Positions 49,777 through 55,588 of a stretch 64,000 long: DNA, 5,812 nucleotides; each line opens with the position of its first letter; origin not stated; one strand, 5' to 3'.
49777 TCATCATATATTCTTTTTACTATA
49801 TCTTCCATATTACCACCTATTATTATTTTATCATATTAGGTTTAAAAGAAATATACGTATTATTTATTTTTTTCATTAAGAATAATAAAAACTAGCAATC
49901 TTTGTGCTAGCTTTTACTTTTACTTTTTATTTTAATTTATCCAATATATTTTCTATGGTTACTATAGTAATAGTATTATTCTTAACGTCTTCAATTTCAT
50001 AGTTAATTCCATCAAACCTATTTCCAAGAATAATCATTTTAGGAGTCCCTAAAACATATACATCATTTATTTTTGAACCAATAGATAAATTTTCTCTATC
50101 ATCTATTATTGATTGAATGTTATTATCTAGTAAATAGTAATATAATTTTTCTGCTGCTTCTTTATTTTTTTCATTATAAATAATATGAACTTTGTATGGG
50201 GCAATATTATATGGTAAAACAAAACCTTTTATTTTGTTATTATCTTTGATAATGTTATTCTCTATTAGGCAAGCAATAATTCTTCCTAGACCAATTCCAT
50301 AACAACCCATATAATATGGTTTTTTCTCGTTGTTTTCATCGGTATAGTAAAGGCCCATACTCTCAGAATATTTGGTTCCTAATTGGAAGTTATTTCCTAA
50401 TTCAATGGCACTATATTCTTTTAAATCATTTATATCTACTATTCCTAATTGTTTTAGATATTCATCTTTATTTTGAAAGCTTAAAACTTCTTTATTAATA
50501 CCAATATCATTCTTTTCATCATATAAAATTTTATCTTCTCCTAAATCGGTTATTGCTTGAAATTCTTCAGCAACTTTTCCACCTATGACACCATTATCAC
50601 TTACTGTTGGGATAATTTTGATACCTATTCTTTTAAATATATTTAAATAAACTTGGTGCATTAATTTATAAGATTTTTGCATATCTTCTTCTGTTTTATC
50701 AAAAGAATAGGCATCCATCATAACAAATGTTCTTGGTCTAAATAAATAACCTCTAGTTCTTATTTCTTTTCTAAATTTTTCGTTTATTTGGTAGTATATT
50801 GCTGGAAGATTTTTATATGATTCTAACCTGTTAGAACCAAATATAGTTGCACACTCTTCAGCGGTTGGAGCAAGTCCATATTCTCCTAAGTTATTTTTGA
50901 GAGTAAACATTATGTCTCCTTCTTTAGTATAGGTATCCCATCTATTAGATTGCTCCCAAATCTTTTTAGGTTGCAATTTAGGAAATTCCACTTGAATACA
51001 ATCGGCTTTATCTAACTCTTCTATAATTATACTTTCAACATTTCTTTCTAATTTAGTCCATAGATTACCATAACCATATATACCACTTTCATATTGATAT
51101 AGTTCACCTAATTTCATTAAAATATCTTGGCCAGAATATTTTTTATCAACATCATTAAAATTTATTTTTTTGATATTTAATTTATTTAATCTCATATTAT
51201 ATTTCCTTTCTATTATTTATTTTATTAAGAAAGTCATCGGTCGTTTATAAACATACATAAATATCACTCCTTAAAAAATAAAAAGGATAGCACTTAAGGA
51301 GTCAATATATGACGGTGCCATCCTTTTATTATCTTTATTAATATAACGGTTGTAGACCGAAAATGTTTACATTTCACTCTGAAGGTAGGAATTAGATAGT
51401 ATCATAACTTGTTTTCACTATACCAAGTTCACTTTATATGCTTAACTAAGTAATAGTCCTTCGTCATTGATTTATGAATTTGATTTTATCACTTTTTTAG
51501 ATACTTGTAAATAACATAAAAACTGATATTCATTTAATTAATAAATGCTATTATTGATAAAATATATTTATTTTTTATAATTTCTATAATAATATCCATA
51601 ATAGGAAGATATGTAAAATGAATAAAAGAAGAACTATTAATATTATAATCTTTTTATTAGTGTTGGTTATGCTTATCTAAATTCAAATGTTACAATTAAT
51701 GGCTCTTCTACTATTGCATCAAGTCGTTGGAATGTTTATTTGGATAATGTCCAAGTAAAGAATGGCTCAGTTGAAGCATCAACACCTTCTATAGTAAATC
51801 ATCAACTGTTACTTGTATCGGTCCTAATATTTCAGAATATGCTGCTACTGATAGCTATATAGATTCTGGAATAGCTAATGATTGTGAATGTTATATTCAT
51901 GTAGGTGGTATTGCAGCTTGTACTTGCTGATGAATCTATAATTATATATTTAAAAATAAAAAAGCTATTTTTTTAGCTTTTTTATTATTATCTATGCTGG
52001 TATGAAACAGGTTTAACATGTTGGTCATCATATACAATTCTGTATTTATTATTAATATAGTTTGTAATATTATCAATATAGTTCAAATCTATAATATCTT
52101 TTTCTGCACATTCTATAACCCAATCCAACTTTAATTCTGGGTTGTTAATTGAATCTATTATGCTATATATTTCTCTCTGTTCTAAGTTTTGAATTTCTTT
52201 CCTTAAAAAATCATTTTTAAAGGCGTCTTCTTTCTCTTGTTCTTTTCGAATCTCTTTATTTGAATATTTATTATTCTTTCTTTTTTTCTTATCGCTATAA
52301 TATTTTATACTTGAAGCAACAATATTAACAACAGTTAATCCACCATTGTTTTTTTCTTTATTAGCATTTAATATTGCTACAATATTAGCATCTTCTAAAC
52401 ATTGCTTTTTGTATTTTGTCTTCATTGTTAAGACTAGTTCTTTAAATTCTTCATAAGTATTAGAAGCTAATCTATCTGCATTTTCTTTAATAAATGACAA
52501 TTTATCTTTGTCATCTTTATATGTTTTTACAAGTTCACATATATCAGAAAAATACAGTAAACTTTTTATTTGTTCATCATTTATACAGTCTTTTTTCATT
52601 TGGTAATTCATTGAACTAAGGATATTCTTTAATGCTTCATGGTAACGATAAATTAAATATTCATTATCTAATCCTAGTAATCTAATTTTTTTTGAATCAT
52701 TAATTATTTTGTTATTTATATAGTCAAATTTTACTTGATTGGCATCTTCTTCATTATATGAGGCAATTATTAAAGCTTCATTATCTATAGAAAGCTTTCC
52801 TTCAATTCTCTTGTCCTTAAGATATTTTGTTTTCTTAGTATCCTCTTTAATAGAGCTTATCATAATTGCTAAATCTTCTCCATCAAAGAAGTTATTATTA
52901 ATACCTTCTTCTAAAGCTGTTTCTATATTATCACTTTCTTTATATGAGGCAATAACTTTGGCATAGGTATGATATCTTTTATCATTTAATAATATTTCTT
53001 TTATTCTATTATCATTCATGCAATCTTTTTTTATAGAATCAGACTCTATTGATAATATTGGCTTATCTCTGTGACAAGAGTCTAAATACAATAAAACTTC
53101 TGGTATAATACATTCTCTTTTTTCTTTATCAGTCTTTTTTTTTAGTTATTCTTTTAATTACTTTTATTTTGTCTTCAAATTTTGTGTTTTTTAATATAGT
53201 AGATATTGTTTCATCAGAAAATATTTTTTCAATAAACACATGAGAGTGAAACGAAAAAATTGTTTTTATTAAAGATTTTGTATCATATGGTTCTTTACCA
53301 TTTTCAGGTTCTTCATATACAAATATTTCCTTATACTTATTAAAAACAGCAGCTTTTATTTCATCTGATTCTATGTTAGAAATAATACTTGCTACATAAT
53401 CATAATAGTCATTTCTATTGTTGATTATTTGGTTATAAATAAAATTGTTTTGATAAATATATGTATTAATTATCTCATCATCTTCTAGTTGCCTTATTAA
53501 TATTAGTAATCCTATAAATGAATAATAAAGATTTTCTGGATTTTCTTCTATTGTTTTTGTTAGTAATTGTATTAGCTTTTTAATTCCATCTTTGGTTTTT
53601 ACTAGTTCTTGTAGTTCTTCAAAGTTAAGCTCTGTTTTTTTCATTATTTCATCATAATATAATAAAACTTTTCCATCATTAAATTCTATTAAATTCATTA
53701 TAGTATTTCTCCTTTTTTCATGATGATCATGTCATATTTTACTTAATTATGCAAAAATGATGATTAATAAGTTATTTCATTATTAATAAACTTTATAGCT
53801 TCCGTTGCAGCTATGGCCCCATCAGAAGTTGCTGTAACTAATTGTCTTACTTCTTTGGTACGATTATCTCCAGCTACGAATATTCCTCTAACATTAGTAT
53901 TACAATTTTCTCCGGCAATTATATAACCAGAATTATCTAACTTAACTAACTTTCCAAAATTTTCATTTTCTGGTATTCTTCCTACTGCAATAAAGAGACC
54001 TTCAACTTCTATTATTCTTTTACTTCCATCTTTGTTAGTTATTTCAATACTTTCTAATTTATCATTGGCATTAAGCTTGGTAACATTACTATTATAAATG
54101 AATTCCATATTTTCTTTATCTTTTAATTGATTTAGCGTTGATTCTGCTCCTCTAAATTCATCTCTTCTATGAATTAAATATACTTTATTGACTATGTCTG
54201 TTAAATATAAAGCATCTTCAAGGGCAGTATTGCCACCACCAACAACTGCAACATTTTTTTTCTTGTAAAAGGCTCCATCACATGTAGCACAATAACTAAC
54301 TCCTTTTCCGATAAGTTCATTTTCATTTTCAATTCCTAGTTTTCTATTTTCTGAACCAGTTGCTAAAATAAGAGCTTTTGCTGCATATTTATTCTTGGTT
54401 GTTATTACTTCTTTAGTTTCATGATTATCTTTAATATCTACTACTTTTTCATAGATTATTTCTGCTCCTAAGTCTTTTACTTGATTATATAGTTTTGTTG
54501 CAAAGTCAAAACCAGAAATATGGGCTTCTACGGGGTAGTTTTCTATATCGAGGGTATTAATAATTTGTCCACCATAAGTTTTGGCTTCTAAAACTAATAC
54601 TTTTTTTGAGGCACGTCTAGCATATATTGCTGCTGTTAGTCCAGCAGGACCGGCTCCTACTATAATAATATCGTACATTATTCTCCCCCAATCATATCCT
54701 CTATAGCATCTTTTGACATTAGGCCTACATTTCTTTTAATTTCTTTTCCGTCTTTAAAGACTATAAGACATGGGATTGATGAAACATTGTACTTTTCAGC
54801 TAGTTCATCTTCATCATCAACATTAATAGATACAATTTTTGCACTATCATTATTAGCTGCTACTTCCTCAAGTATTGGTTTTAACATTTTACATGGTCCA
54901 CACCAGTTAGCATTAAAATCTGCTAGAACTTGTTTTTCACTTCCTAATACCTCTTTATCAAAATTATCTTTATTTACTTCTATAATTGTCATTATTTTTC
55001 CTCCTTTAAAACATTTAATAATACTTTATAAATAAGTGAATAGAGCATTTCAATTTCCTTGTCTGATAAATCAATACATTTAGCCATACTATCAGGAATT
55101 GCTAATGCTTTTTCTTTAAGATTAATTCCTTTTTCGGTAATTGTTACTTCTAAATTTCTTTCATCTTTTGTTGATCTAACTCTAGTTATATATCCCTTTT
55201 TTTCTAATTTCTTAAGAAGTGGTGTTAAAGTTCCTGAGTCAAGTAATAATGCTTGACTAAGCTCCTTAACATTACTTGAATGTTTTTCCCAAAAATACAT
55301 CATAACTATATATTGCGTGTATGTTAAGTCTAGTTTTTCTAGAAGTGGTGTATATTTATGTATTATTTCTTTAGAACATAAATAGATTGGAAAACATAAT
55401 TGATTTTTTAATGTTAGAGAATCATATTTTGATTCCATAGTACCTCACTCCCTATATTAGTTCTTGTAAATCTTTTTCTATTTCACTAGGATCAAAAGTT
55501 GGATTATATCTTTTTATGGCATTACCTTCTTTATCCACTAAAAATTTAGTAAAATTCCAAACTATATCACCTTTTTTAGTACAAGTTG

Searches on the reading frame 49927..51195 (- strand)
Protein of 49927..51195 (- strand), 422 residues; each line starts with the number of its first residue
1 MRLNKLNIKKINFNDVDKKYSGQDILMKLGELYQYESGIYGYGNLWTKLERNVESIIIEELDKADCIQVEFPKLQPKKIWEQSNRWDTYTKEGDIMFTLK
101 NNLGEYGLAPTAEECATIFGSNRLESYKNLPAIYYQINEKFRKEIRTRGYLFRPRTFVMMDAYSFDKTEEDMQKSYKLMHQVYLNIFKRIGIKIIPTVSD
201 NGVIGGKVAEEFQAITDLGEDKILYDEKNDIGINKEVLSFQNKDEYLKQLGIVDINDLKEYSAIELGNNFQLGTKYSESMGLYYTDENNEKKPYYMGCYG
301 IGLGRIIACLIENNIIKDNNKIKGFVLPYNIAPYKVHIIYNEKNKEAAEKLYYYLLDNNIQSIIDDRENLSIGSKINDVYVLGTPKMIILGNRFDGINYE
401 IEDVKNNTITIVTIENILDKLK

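Call 9: search_protein_families(library=pfam, proteins=[window:49927-51195:-], max_evalue=0.001)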
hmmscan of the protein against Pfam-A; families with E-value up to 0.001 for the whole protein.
window:49927-51195:- (422 aa): 2 families
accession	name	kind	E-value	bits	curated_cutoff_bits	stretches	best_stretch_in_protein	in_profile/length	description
PF00587.30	tRNA-synt_2b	-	3.4e-24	86.3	29.3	1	101-314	5-179/179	tRNA synthetase class II core domain (G, H, P, S and T)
PF03129.25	HGTP_anticodon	-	1.9e-06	28.3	21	1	338-422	4-92/94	Anticodon binding domain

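Call 94: search_solved_structures(query=window:49927-51195:-, max_evalue=1e-20)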
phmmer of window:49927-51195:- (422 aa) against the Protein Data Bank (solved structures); distinct sequences matched with E-value up to 1e-20: 5.
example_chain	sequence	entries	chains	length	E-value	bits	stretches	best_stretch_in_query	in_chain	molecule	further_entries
5znj_A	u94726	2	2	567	2.1e-69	237.8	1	22-236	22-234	Proline--tRNA ligase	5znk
8w8j_A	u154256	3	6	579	8.7e-66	225.9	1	17-238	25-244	Proline--tRNA ligase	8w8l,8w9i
5ucm_A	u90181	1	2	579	8.7e-66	225.9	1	17-238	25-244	Proline--tRNA ligase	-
2j3l_A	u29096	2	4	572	2.2e-62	214.7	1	17-274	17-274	PROLYL-TRNA SYNTHETASE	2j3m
2i4l_A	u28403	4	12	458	9.6e-47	163.2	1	1-227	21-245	Proline-tRNA ligase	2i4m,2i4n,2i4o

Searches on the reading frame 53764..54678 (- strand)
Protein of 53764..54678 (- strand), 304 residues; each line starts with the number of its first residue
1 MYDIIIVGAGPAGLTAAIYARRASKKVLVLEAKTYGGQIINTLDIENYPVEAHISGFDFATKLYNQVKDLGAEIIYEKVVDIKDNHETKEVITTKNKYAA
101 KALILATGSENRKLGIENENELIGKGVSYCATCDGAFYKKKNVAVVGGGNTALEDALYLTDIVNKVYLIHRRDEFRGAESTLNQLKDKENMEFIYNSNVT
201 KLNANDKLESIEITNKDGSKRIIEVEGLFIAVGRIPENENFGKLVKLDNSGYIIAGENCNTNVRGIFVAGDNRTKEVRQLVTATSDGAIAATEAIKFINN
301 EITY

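Call 9: search_protein_families(library=pfam, proteins=[window:53764-54678:-], max_evalue=0.001)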
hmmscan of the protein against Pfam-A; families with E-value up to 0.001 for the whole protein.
window:53764-54678:- (304 aa): 13 families
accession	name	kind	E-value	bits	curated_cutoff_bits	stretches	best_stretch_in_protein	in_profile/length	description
PF07992.20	Pyr_redox_2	-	4.1e-52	177.9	26.1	1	2-287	1-291/291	Pyridine nucleotide-disulphide oxidoreductase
PF13738.12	Pyr_redox_3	-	1.3e-25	90.7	30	2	76-270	101-305/305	Pyridine nucleotide-disulphide oxidoreductase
PF00070.33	Pyr_redox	-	4.1e-18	66.1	22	1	142-214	1-80/82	Pyridine nucleotide-disulphide oxidoreductase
PF01266.30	DAO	-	2.3e-13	50.8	27.9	2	3-36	1-35/353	FAD dependent oxidoreductase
PF03486.20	HI0933_like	-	5.2e-10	39.6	50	1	3-37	2-36/244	HI0933-like protein Rossmann domain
PF12831.13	FAD_oxidored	-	8.2e-10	39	27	1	3-73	1-74/416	FAD dependent oxidoreductase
PF13450.12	NAD_binding_8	-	7.1e-08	33.1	21.9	1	6-69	1-63/68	NAD(P)-binding Rossmann-like domain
PF00890.30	FAD_binding_2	-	9e-08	32.2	20.4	1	3-37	1-36/414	FAD binding domain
PF01946.23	Thi4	-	1.2e-07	31.7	26.2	1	3-36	19-54/235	Thi4 family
PF01134.28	GIDA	-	5.4e-07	29.4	22.1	0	3-33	1-31/391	Glucose inhibited division protein A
PF13434.12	Lys_Orn_oxgnase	-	1.3e-06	28.3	21.3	0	91-198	134-250/339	L-lysine 6-monooxygenase/L-ornithine 5-monooxygenase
PF13454.12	NAD_binding_9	-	0.00014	22.3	21.8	0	61-109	104-154/155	FAD-NAD(P)-binding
PF01494.25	FAD_binding_3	-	0.00094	18.9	22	0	2-32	2-32/349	FAD binding domain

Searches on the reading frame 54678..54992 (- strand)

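Call 9: search_protein_families(library=pfam, proteins=[window:54678-54992:-], max_evalue=0.001)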
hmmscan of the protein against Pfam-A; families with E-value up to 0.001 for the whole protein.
window:54678-54992:- (104 aa): 9 families
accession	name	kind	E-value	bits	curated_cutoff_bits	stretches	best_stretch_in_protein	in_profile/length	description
PF00085.26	Thioredoxin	-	8.2e-28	96.9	23.5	1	3-101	2-101/103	Thioredoxin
PF13098.12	Thioredoxin_2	-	1.5e-11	45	27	1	17-100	3-103/104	Thioredoxin-like domain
PF13905.12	Thioredoxin_8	-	6e-08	33.4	27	0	20-61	2-46/94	Thioredoxin-like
PF14595.12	Thioredoxin_9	-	1.4e-07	31.9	25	1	11-82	33-107/129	Thioredoxin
PF13192.12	Thioredoxin_3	-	6e-06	26.7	24.8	1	31-83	10-58/76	Thioredoxin domain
PF00462.30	Glutaredoxin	-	0.00025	21.6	22.9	1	29-78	7-55/60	Glutaredoxin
PF05768.20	Glrx-like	-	0.00032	21.4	26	1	31-79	10-56/77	Glutaredoxin-like domain (DUF836)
PF00578.27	AhpC-TSA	-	0.0006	20.2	26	1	19-95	26-104/124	AhpC/TSA family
PF07449.17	HyaE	-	0.00096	19.6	22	0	49-84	59-95/108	Hydrogenase-1 expression protein HyaE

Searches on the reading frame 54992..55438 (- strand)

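Call 9: search_protein_families(library=pfam, proteins=[window:54992-55438:-], max_evalue=0.001)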
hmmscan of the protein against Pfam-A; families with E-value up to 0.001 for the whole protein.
window:54992-55438:- (148 aa): 6 families
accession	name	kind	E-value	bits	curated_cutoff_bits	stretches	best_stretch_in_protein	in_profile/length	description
PF22381.2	Staph_reg_Sar_Rot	-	6.1e-22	78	27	1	29-110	3-84/85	Transcriptional regulator SarA/Rot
PF01047.28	MarR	-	2.9e-14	53.1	24.6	1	38-95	1-58/59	MarR family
PF12802.13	MarR_2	-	1.1e-08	35.5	27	1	37-94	2-60/61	MarR family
PF13601.12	HTH_34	-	7.5e-08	32.9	27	1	45-107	5-68/80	Winged helix DNA-binding domain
PF13463.12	HTH_27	-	2.9e-06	27.9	22.2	1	52-104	16-68/68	Winged helix DNA-binding domain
PF03965.22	Penicillinase_R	-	0.00047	20.9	22.6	0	41-91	4-58/115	Penicillinase repressor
